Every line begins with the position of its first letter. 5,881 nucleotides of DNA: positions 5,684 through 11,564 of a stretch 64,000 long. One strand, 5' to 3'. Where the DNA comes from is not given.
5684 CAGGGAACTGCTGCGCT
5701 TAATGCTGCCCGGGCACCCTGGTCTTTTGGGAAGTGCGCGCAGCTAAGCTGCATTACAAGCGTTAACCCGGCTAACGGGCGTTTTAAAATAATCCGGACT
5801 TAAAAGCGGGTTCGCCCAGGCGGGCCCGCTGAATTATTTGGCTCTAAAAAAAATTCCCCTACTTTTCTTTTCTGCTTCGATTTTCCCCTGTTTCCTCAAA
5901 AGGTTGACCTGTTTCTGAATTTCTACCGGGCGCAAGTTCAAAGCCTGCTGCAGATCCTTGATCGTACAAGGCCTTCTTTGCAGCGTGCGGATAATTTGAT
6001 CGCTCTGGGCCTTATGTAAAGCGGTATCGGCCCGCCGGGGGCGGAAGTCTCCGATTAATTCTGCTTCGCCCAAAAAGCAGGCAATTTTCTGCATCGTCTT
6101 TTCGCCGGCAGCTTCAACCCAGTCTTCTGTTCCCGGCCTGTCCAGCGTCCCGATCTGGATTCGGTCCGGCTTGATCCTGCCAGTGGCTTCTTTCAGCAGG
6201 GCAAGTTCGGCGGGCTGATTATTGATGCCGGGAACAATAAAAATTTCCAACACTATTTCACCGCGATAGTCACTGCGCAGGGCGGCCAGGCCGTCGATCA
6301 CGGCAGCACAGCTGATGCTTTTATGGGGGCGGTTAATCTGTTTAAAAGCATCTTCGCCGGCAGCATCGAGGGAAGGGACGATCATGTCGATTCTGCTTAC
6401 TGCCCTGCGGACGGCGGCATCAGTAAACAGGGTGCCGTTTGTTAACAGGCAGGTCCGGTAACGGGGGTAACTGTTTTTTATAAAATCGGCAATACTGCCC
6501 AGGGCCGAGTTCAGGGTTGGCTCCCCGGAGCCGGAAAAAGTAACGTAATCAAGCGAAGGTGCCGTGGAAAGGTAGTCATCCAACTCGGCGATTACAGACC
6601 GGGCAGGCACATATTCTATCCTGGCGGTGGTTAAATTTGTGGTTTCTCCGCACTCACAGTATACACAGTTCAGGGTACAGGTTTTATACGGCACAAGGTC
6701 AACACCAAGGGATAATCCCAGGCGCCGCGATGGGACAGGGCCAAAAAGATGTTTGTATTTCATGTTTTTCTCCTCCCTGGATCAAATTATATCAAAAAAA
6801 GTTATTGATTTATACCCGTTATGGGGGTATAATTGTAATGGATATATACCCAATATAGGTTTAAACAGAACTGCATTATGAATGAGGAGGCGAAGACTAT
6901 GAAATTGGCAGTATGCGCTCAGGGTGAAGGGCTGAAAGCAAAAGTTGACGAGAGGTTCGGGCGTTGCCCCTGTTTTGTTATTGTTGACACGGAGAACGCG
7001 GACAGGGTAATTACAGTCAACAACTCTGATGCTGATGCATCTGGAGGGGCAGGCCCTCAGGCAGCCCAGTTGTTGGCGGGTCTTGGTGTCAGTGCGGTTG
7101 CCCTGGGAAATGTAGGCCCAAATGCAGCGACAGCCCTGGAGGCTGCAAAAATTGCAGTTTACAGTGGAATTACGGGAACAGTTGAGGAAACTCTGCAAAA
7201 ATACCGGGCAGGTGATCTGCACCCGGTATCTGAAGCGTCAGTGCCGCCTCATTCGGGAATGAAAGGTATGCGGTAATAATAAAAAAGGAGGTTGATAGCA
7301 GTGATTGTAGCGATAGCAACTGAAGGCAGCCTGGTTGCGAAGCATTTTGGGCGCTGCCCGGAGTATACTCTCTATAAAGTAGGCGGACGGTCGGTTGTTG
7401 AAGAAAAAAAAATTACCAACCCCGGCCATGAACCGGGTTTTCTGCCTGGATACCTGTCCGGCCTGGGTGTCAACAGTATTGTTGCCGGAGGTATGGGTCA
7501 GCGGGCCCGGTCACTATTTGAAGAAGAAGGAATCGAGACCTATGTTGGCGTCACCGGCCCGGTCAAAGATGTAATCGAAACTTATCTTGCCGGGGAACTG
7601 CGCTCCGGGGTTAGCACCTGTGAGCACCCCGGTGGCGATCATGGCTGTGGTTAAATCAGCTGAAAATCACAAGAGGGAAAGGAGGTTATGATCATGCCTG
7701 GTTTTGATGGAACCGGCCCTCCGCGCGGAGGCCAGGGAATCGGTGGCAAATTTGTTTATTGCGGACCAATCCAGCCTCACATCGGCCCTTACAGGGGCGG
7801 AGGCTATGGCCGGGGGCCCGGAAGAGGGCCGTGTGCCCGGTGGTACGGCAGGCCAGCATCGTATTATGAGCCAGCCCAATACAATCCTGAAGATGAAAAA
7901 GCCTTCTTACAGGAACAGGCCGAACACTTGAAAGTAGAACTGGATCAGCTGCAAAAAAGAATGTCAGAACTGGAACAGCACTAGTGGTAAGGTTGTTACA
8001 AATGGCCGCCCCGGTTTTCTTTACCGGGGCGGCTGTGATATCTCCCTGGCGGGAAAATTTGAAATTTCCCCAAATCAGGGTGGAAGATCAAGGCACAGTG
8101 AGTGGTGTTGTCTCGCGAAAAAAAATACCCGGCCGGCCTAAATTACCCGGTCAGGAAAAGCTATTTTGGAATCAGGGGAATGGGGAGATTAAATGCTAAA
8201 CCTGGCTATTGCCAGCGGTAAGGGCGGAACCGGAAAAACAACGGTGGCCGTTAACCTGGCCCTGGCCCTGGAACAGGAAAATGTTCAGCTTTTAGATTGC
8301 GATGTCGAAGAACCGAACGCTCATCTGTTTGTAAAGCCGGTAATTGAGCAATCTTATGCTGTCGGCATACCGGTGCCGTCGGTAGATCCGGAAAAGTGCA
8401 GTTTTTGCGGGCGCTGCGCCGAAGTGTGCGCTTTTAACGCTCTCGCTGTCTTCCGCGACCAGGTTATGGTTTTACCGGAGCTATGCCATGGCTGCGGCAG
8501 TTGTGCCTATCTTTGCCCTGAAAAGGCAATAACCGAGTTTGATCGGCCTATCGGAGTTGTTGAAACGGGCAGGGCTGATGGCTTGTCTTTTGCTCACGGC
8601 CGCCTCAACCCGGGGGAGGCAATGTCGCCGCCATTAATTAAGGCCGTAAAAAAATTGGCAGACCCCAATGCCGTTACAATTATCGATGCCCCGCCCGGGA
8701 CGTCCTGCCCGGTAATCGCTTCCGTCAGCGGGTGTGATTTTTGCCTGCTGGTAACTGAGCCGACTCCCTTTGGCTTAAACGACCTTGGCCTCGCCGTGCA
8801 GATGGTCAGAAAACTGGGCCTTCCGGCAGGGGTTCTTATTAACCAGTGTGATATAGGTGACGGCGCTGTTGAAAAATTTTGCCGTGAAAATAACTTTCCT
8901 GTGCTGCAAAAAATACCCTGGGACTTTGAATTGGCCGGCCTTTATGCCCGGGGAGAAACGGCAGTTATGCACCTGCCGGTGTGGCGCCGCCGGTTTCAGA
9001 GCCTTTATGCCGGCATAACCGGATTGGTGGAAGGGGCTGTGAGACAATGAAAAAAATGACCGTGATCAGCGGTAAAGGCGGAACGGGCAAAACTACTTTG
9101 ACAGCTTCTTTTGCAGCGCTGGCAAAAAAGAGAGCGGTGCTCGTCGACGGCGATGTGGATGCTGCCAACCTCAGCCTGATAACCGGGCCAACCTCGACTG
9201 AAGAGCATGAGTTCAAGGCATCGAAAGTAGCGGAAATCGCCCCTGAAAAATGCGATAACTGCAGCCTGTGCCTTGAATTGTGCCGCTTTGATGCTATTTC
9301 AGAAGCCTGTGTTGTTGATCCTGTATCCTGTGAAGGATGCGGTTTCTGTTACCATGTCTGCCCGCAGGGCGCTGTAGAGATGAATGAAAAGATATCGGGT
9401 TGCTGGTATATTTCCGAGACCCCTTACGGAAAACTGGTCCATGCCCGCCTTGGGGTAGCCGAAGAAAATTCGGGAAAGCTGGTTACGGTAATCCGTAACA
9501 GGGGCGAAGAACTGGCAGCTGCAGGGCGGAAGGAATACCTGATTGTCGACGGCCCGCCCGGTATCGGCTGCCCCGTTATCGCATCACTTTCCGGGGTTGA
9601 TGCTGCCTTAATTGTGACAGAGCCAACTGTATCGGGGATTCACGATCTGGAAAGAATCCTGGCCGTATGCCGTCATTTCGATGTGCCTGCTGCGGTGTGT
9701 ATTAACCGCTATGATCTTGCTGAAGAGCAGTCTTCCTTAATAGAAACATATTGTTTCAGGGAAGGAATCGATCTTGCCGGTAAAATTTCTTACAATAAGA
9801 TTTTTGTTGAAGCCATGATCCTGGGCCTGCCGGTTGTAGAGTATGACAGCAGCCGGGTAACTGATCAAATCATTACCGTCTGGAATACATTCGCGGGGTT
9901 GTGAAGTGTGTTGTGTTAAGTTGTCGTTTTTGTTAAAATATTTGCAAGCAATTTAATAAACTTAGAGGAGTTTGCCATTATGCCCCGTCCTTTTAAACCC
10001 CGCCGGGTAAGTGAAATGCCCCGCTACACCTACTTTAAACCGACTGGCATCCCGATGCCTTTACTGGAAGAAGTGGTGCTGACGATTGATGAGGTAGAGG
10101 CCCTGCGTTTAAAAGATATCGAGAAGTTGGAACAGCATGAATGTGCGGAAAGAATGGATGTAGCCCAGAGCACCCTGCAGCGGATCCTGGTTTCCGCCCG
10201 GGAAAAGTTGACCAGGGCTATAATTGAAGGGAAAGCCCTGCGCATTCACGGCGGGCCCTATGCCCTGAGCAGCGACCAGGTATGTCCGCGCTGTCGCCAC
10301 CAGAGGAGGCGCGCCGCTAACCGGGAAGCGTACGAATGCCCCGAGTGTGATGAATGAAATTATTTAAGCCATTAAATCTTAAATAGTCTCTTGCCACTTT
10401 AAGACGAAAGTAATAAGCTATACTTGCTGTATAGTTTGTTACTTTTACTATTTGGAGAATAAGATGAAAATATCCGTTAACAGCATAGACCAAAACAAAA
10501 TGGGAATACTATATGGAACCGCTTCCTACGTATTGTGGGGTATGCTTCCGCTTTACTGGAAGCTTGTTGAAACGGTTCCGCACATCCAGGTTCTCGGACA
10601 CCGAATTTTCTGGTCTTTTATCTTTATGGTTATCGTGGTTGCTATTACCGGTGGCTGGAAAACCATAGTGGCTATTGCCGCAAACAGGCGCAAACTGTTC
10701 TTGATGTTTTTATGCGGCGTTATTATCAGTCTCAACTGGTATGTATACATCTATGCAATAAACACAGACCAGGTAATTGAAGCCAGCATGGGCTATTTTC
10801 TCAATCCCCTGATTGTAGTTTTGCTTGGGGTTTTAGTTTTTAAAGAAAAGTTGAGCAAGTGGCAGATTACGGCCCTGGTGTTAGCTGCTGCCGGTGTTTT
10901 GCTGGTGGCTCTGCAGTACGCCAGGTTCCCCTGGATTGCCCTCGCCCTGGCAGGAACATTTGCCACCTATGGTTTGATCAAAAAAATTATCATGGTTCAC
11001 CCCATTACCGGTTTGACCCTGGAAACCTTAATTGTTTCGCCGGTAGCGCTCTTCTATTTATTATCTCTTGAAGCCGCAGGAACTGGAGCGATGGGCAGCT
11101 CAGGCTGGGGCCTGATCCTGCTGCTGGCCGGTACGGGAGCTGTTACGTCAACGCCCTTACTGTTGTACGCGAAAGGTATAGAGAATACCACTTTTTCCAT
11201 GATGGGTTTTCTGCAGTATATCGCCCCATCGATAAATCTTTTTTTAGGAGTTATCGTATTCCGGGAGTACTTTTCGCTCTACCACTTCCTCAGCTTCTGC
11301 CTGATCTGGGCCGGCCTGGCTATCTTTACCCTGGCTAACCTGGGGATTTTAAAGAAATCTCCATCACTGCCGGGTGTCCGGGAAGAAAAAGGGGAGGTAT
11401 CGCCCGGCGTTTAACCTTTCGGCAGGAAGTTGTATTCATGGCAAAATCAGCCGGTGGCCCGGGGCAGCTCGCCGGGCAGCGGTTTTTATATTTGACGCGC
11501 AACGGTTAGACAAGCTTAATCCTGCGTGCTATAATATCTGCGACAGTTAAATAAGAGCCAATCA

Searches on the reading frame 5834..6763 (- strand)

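Call 30: search_protein_families(library=pfam, proteins=[window:5834-6763:-], max_evalue=0.00001)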
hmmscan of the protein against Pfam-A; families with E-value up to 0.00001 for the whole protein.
window:5834-6763:- (309 aa): 1 family
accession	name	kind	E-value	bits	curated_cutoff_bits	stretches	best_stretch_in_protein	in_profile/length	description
PF04055.27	Radical_SAM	-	7.5e-15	55.9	29.5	1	24-185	2-160/166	Radical SAM superfamily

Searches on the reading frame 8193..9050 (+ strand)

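Call 30: search_protein_families(library=pfam, proteins=[window:8193-9050:+], max_evalue=0.00001)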
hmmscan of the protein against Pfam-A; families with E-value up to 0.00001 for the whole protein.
window:8193-9050:+ (285 aa): 9 families
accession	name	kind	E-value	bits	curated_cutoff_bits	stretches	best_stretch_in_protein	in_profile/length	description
PF01656.29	CbiA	-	2.4e-17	63.5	25.4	1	4-256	1-124/125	CobQ/CobB/MinD/ParA nucleotide binding domain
PF10609.15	ParA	-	5.1e-16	59.3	27.1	1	4-43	6-47/246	NUBPL iron-transfer P-loop NTPase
PF00037.32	Fer4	-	1.5e-11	44.1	21.1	2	63-83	2-22/24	4Fe-4S binding domain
PF13614.12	AAA_31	-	1.4e-09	38.6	27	1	4-39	4-39/177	AAA domain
PF12838.12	Fer4_7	-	3.9e-08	34.1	27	0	55-83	24-52/52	4Fe-4S dicluster domain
PF13237.11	Fer4_10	-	4.2e-07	30.2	25.5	1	63-109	3-53/53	4Fe-4S dicluster domain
PF12837.12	Fer4_6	-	2.3e-06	27.7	25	0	61-84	1-24/24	4Fe-4S binding domain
PF25160.1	LdpA_Fe-S-bd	-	3.5e-06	27.1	27.6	0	90-117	20-47/49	LdpA Fe-S cluster-binding domain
PF14697.11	Fer4_21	-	3.9e-06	27.3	35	1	64-114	3-58/59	4Fe-4S dicluster domain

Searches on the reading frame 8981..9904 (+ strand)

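Call 30: search_protein_families(library=pfam, proteins=[window:8981-9904:+], max_evalue=0.00001)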
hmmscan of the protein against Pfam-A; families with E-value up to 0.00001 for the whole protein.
window:8981-9904:+ (307 aa): 7 families
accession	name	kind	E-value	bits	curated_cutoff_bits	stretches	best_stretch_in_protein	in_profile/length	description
PF01656.29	CbiA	-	5.8e-14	52.6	25.4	1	27-284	2-124/125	CobQ/CobB/MinD/ParA nucleotide binding domain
PF10609.15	ParA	-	9.7e-12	45.3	27.1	0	24-76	4-59/246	NUBPL iron-transfer P-loop NTPase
PF12838.12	Fer4_7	-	3.9e-09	37.3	27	0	116-137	1-22/52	4Fe-4S dicluster domain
PF00037.32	Fer4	-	1e-08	35.1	21.1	0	111-132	2-23/24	4Fe-4S binding domain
PF13614.12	AAA_31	-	9.6e-07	29.3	27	0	23-74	1-54/177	AAA domain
PF12837.12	Fer4_6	-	1.1e-06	28.7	25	0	111-131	3-23/24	4Fe-4S binding domain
PF13237.11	Fer4_10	-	8.5e-06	26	25.5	0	111-133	3-27/53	4Fe-4S dicluster domain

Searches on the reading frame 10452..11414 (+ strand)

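Call 30: search_protein_families(library=pfam, proteins=[window:10452-11414:+], max_evalue=0.00001)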
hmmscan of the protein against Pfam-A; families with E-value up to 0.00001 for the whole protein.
window:10452-11414:+ (320 aa): 1 family
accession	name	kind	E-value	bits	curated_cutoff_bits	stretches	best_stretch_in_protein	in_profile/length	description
PF00892.27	EamA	-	8e-22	78.4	28.2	2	17-153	2-134/135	EamA-like transporter family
